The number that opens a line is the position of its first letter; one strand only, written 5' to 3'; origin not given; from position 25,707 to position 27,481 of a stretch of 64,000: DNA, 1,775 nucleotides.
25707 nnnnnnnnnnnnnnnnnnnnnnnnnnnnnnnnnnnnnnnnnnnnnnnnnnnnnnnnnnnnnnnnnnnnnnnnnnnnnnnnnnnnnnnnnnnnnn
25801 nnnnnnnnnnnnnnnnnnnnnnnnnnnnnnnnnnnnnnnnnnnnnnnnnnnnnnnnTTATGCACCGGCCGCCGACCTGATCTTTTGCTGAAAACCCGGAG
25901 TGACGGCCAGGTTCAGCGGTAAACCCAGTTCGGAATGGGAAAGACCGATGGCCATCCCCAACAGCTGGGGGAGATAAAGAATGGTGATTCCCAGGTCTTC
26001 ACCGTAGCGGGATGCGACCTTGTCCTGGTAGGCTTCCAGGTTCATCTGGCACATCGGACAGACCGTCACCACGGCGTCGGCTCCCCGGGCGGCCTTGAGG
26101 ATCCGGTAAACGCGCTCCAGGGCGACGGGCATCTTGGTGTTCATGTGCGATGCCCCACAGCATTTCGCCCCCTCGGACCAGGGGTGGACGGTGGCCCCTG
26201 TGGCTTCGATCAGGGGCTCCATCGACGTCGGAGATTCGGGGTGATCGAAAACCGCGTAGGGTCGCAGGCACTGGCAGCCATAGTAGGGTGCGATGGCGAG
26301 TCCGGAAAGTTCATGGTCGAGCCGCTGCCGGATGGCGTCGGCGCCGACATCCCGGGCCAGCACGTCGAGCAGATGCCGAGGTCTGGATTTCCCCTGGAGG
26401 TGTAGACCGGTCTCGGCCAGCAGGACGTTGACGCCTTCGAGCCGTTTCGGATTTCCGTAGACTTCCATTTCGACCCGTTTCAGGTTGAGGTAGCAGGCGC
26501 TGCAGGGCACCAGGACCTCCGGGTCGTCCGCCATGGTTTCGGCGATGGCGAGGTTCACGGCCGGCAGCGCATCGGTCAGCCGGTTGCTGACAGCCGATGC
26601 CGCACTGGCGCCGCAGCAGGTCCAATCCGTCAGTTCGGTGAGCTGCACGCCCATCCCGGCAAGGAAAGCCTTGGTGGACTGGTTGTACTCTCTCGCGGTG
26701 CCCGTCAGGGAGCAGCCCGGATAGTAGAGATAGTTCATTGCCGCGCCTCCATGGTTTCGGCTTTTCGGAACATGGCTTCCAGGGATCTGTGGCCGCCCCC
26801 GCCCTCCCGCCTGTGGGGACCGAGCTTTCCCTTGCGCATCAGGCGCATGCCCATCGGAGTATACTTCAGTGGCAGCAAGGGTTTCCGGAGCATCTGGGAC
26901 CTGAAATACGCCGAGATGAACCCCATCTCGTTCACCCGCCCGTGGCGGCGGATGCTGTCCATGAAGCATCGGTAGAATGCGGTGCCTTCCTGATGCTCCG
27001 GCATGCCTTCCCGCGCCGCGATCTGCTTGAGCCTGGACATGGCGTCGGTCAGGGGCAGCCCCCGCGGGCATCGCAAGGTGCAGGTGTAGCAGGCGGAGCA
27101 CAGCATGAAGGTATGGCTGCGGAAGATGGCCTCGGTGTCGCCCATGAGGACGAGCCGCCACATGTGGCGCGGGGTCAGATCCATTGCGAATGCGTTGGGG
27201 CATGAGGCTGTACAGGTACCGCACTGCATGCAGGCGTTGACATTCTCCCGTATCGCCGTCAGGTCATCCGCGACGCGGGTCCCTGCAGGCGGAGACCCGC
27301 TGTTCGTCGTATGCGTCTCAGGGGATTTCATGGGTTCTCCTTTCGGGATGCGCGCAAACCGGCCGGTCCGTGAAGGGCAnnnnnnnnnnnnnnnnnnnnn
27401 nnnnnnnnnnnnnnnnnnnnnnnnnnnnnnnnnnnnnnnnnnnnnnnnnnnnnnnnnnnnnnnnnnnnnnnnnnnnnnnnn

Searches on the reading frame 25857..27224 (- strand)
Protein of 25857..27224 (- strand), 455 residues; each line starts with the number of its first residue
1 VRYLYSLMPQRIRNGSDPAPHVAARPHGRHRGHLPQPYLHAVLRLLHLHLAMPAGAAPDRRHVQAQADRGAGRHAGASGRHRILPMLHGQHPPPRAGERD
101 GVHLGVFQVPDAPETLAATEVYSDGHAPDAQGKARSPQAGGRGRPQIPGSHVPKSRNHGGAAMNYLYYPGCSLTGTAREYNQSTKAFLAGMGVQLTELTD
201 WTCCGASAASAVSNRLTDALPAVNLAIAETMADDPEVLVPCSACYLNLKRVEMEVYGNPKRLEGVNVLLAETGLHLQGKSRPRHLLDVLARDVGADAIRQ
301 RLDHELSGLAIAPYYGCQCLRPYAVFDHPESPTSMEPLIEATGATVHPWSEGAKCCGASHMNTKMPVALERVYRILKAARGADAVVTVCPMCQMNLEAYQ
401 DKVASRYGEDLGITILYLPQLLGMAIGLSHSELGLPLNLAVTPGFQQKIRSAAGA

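Call 3: search_protein_families(library=pfam, proteins=[window:25857-27224:-], max_evalue=0.01)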
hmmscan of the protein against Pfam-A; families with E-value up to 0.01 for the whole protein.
window:25857-27224:- (455 aa): 1 family
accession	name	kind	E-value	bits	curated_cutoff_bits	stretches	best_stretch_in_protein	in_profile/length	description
PF02754.22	CCG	-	1.7e-22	79.7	20.6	2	313-396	3-84/85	Cysteine-rich domain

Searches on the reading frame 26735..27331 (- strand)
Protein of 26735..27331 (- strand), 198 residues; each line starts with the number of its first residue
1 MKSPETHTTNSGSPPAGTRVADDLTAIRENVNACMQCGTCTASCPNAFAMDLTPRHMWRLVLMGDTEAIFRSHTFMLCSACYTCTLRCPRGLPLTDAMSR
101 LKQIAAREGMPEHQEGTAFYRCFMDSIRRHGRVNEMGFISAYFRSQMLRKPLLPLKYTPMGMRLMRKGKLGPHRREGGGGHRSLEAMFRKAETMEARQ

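Call 3: search_protein_families(library=pfam, proteins=[window:26735-27331:-], max_evalue=0.01)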
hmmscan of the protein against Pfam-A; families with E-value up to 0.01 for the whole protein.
window:26735-27331:- (198 aa): 10 families
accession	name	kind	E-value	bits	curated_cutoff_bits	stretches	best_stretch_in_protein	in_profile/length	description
PF13183.11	Fer4_8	-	7.3e-10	39.7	27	1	31-92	2-68/68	4Fe-4S dicluster domain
PF13534.11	Fer4_17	-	7.4e-10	39.7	22.2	1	33-92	1-60/61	4Fe-4S dicluster domain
PF13187.11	Fer4_9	-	4.4e-09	36.7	27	1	33-91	1-50/52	4Fe-4S dicluster domain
PF13237.11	Fer4_10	-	1e-07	32.2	25.5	1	27-46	2-21/53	4Fe-4S dicluster domain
PF12838.12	Fer4_7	-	9.4e-06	26.4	27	1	34-91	2-51/52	4Fe-4S dicluster domain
PF00037.32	Fer4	-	0.00013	22.1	21.1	0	30-46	4-20/24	4Fe-4S binding domain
PF12797.12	Fer4_2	-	0.00064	20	24.5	1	29-45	5-21/22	4Fe-4S binding domain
PF12800.12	Fer4_4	-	0.00085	19.9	24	1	33-46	3-16/17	4Fe-4S binding domain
PF13484.11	Fer4_16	-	0.002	19.3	30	0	34-46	2-14/66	4Fe-4S double cluster binding domain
PF13370.11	Fer4_13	-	0.0029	18.7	24.5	0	32-51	4-23/58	4Fe-4S single cluster domain of Ferredoxin I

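Call 4: search_protein_families(library=ncbifam, proteins=[window:26735-27331:-], max_evalue=0.01)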
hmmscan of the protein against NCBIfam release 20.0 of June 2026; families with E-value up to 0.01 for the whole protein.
window:26735-27331:- (198 aa): 27 families (the best 25 are shown)
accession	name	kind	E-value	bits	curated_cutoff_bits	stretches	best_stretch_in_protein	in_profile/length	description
TIGR03290.1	CoB_CoM_SS_C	equivalog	4.1e-21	75.5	160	1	31-111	1-81/144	CoB--CoM heterodisulfide reductase subunit C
NF041779.1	hetero_SS_HdrC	equivalog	1.1e-17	64.1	350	1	31-110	30-108/198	ferredoxin:CoB-CoM heterodisulfide reductase subunit HdrC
NF041890.1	hdrC_Methbact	equivalog_domain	1.4e-16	60.7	270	1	22-129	18-123/192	ferredoxin:CoB-CoM heterodisulfide reductase subunit HdrC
NF038018.1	qmoC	equivalog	1.1e-10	41.5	300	1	29-108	15-94/360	quinone-interacting membrane-bound oxidoreductase complex subunit QmoC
NF042952.1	MFR_FeS_SdhB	equivalog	7.7e-10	38.3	600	1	74-192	200-315/320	8-methylmenaquinol:fumarate reductase iron-sulfur subunit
TIGR00314.1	cdhA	equivalog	2.2e-08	32.4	781.3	1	21-102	388-463/784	CO dehydrogenase/acetyl-CoA synthase complex subunit alpha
TIGR01945.1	rnfC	subfamily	3.2e-08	32.6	245.95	1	27-102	358-428/435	RnfABCDGE type electron transport complex subunit C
NF008369.0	PRK11168.1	equivalog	1.8e-07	30.4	278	1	28-103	7-85/401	anaerobic glycerol-3-phosphate dehydrogenase subunit C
NF009227.0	PRK12577.1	equivalog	2.6e-07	29.6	349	1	77-181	210-312/330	succinate dehydrogenase/fumarate reductase iron-sulfur subunit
NF006391.0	PRK08640.1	equivalog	3.1e-07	29.5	244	1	16-47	137-168/254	succinate dehydrogenase iron-sulfur subunit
NF005746.0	PRK07570.1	subfamily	2e-06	27.3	243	1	30-103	155-238/250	succinate dehydrogenase/fumarate reductase iron-sulfur subunit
NF003454.1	PRK05035.1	equivalog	1.2e-05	24.1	345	1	27-97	362-427/556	electron transport complex subunit RsxC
NF004616.0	PRK05950.1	subfamily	2.4e-05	23.6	228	1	29-107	144-235/238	succinate dehydrogenase iron-sulfur subunit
NF009226.0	PRK12576.1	equivalog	6.8e-05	22.3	344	1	32-138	154-272/317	succinate dehydrogenase/fumarate reductase iron-sulfur subunit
NF004898.0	PRK06259.1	equivalog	8.3e-05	21.4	385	1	21-115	124-228/488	fumarate reductase (CoM/CoB) subunit TfrB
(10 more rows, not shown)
